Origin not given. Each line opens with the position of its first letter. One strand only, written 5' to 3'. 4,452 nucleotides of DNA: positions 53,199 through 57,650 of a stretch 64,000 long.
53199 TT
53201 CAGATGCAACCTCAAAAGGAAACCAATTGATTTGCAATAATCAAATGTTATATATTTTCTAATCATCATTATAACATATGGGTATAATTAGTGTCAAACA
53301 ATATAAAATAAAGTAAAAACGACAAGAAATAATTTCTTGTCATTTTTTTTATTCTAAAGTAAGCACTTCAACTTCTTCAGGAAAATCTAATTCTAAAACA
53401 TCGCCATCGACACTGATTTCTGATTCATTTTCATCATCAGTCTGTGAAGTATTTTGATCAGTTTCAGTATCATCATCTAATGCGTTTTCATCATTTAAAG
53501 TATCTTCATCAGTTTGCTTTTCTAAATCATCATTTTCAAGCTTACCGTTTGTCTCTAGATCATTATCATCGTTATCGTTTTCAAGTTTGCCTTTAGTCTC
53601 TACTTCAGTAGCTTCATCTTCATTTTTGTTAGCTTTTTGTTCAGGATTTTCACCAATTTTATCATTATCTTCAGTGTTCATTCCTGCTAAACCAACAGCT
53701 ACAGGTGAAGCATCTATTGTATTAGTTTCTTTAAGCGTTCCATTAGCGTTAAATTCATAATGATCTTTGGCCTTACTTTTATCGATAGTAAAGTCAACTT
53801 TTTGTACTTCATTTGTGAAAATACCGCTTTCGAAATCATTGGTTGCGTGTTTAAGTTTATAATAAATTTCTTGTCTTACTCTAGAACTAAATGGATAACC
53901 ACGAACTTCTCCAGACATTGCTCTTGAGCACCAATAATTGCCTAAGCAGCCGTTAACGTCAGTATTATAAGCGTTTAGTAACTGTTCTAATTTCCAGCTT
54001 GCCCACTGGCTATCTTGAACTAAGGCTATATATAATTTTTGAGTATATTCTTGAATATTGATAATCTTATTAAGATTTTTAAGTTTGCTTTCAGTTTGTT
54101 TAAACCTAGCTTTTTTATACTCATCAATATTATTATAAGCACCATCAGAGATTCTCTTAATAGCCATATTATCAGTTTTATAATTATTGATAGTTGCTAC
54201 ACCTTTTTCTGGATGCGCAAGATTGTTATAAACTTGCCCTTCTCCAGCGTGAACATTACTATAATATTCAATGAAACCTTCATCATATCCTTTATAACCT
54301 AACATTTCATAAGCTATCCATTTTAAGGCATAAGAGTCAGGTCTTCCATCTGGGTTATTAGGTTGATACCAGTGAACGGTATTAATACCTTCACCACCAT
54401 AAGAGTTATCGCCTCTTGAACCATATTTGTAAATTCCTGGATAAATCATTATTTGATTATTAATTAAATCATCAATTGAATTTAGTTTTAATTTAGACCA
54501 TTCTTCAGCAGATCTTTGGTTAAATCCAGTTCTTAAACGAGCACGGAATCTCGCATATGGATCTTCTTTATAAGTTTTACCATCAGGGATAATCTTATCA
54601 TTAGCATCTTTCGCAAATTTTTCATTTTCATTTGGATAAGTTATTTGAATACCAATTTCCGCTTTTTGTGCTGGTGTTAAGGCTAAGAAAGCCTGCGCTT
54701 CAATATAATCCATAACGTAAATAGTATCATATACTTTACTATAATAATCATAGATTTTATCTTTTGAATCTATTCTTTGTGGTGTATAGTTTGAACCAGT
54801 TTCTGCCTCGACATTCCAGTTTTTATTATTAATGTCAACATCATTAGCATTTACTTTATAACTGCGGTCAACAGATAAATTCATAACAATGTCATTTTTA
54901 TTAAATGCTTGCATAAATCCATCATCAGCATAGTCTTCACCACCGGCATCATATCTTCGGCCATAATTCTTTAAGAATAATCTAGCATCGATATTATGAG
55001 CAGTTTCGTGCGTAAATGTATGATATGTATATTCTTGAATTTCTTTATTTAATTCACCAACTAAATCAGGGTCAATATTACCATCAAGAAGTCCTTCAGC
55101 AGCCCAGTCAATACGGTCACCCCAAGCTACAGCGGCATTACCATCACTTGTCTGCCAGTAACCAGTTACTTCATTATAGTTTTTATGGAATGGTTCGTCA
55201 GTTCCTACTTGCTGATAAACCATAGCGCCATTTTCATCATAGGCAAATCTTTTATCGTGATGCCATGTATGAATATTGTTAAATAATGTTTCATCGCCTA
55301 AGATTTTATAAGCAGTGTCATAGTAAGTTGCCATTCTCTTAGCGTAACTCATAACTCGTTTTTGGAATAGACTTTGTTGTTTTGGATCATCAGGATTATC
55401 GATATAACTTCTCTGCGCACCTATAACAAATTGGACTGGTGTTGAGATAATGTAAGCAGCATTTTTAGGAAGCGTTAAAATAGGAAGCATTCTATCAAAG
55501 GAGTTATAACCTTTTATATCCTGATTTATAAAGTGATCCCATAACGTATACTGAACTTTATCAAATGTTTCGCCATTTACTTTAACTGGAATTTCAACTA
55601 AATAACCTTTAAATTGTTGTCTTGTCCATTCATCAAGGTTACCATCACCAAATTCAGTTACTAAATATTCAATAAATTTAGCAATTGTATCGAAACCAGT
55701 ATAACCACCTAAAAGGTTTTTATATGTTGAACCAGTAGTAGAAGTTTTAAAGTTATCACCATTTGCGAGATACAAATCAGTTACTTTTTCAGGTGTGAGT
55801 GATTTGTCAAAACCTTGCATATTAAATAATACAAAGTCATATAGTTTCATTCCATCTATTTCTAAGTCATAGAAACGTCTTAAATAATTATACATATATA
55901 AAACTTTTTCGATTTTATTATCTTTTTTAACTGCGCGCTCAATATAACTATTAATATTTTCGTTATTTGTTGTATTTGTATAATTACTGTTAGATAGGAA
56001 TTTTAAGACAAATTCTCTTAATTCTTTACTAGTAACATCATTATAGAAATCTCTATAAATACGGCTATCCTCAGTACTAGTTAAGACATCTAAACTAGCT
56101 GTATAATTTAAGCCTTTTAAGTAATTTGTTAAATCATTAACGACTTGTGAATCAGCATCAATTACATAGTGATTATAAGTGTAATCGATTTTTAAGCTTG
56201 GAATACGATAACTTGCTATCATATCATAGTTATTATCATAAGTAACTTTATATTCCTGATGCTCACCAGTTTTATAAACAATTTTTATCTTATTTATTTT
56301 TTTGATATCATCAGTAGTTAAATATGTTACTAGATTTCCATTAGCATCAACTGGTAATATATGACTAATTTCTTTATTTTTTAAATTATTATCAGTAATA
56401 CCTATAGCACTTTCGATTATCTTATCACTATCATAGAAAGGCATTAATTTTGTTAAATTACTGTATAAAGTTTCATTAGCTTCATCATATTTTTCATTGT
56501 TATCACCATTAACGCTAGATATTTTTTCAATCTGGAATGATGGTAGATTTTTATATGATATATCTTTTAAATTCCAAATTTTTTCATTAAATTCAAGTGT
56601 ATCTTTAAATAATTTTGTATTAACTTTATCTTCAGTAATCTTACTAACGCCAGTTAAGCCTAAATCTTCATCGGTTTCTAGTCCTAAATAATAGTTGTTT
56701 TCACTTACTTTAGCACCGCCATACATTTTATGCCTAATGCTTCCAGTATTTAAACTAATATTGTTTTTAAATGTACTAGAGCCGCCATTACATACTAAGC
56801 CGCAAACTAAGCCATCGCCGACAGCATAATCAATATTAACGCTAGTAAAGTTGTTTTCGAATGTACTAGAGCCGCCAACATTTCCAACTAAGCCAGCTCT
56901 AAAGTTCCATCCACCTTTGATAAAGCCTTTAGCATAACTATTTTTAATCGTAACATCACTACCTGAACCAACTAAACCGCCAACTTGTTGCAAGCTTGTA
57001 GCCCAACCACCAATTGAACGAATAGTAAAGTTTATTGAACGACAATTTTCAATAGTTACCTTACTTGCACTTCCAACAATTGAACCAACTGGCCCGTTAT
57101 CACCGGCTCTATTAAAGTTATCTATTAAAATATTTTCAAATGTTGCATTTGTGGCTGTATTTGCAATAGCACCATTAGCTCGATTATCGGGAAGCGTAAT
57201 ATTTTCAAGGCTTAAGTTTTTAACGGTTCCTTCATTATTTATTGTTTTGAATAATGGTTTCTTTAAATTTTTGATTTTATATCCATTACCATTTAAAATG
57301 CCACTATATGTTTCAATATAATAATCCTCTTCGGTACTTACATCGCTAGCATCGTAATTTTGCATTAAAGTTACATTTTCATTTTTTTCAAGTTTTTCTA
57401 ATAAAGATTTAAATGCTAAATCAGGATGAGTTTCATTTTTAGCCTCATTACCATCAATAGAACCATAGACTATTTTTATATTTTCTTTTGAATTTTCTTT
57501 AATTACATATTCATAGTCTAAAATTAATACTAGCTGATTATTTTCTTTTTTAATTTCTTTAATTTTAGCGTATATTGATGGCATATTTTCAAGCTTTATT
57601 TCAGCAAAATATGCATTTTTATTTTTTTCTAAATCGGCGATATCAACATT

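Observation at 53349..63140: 3263-aa surface protein with Zmp/IgA1-protease-like architecture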

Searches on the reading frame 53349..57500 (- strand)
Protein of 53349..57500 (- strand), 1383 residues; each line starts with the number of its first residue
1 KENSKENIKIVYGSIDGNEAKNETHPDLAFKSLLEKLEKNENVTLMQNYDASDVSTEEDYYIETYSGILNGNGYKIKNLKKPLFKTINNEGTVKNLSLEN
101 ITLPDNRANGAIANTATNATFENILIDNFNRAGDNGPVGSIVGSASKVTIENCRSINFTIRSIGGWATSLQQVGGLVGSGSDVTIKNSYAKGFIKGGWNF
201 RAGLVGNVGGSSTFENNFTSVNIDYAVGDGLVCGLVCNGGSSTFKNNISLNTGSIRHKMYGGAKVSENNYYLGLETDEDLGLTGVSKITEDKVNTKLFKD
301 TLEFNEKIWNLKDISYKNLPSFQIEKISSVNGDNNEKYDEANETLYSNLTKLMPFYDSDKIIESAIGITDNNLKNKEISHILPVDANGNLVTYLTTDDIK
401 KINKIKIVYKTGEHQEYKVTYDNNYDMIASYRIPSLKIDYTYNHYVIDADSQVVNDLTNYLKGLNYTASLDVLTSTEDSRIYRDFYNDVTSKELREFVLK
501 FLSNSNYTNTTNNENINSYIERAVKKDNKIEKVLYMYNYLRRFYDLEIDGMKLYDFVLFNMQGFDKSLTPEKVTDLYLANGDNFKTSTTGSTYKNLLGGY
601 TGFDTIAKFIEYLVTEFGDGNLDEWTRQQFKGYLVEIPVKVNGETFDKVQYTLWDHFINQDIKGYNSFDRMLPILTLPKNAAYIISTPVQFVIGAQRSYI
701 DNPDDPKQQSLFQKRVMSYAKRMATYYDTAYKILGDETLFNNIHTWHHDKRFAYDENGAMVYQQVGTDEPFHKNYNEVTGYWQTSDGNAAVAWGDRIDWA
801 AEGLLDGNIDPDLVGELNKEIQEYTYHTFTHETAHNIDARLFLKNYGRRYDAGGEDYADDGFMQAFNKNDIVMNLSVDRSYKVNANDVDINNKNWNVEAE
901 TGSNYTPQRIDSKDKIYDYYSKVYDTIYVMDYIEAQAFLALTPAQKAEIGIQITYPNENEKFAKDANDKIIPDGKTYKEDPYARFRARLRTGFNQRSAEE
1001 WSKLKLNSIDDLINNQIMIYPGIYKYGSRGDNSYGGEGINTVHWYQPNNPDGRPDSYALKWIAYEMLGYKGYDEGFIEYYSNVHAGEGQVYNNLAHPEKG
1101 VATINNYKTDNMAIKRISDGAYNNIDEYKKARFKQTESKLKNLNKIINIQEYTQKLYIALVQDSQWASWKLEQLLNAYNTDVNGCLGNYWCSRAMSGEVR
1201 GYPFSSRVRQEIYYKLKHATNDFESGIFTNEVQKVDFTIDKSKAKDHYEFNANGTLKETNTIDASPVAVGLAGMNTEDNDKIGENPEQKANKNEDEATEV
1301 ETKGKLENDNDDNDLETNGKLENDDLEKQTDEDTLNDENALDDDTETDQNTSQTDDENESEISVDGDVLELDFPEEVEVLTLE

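Call 28: search_solved_structures(query=window:53349-57500:-, max_evalue=0.001, show_alignments=1)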
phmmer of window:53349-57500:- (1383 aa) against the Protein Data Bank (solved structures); distinct sequences matched with E-value up to 0.001: 2.
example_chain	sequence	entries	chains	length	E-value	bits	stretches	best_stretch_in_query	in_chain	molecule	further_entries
7uvk_A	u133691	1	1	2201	6.2e-40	140.3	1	29-1146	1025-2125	IgA1 Protease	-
7uvl_P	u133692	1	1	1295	1.8e-39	138.8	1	29-1146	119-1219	LPXTG-motif cell wall anchor domain protein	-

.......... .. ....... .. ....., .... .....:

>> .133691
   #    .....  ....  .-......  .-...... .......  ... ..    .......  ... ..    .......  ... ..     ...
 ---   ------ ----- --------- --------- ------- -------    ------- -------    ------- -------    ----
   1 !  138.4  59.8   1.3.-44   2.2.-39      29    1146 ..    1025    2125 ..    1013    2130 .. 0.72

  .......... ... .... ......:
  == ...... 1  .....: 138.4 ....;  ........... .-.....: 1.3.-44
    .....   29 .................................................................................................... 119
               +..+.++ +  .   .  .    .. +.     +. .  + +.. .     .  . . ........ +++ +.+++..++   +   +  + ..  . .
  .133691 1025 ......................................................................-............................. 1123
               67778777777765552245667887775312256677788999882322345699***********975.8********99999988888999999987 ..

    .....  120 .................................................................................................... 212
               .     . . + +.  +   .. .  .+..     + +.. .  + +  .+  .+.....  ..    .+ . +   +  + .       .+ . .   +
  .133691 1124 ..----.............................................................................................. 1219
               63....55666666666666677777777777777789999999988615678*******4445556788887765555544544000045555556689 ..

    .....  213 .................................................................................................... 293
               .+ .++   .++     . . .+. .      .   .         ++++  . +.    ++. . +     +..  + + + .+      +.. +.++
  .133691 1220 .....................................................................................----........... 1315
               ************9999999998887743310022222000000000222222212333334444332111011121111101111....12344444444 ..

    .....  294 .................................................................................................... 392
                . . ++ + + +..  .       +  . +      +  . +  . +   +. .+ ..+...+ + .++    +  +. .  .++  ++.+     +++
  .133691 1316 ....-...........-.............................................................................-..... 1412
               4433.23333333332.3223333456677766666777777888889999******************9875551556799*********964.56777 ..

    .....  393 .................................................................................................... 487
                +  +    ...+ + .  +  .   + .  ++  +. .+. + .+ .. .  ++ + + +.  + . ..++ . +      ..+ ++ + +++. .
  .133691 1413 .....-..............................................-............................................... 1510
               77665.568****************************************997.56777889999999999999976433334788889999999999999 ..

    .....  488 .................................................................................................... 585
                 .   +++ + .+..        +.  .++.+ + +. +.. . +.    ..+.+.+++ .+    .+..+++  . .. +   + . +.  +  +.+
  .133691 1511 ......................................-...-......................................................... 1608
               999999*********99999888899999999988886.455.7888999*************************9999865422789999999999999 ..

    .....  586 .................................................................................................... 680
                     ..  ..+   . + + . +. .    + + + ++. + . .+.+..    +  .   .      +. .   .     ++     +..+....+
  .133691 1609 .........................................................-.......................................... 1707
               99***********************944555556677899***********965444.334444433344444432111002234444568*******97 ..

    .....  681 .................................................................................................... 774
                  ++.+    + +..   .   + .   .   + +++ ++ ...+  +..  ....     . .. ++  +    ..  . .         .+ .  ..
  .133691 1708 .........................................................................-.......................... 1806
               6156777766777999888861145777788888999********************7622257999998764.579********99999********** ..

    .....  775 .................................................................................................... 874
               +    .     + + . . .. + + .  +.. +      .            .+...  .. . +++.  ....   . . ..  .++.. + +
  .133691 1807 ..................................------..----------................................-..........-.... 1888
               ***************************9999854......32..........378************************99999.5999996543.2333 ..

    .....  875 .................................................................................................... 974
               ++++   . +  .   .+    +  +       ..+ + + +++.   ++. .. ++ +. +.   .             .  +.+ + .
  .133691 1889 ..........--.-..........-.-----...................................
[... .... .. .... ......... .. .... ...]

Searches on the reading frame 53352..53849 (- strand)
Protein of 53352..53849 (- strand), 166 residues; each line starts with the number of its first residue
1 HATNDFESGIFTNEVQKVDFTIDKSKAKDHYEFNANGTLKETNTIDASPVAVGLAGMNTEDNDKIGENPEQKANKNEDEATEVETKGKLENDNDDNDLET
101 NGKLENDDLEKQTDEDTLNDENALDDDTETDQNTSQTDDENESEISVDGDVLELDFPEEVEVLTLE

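Call 10: search_protein_families(library=pfam, proteins=[window:53352-53849:-], max_evalue=10)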
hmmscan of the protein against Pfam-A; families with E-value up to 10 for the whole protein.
seq(166 aa): 3 families
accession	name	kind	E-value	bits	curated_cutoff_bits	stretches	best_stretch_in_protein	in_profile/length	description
PF04514.18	BTV_NS2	-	0.52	10.2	27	1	26-144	166-287/379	Bluetongue virus non-structural protein NS2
PF01080.22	Presenilin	-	4.4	6.4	34.3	1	67-141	247-310/408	Presenilin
PF05793.18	TFIIF_alpha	-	5.1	6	27.1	1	59-143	286-372/528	Transcription initiation factor IIF, alpha subunit (TFIIF-alpha)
